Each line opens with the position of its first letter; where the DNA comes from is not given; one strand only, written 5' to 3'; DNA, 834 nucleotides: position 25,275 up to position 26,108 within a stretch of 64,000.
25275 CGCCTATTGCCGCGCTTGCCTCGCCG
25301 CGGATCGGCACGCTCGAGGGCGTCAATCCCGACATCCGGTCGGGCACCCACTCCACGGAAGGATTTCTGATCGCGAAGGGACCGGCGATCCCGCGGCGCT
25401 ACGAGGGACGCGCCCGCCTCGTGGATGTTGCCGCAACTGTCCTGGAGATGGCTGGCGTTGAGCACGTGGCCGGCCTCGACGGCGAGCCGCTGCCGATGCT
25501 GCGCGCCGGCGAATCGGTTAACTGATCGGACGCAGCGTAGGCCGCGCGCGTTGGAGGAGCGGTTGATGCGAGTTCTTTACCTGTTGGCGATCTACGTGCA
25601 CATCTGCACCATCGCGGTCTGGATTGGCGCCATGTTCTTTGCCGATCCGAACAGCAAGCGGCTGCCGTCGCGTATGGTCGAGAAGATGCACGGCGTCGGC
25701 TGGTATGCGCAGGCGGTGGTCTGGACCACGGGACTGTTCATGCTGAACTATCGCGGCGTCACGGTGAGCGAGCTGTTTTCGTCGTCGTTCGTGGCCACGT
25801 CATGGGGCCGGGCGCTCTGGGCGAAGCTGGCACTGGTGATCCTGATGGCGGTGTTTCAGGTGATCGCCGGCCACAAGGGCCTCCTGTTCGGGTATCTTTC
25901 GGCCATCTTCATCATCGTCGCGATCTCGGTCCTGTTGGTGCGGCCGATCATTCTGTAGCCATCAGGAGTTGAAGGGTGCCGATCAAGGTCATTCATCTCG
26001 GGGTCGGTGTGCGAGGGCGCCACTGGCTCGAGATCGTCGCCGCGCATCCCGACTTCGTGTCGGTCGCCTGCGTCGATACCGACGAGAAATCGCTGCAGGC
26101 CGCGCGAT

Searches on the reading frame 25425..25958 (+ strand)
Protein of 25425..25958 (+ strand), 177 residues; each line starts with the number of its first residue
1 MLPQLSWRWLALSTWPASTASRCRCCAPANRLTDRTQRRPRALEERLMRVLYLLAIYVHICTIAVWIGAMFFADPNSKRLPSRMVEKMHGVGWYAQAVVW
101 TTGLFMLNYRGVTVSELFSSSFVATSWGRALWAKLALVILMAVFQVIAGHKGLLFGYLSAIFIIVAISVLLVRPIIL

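Call 8: search_protein_families(library=pfam, proteins=[window:25425-25958:+], max_evalue=0.01)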
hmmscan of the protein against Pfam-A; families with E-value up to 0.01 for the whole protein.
window:25425-25958:+ (177 aa): 1 family
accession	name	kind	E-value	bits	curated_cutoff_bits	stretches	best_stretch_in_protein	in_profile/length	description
PF05425.18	CopD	-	5.3e-05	24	32.1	1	89-147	8-61/105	Copper resistance protein D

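Call 35: search_protein_families(library=pfam, proteins=[window:25425-25958:+], max_evalue=0.01)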
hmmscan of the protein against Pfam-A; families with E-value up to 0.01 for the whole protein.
window:25425-25958:+ (177 aa): 1 family
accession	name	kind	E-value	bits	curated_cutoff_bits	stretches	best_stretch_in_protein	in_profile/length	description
PF05425.18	CopD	-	5.3e-05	24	32.1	1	89-147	8-61/105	Copper resistance protein D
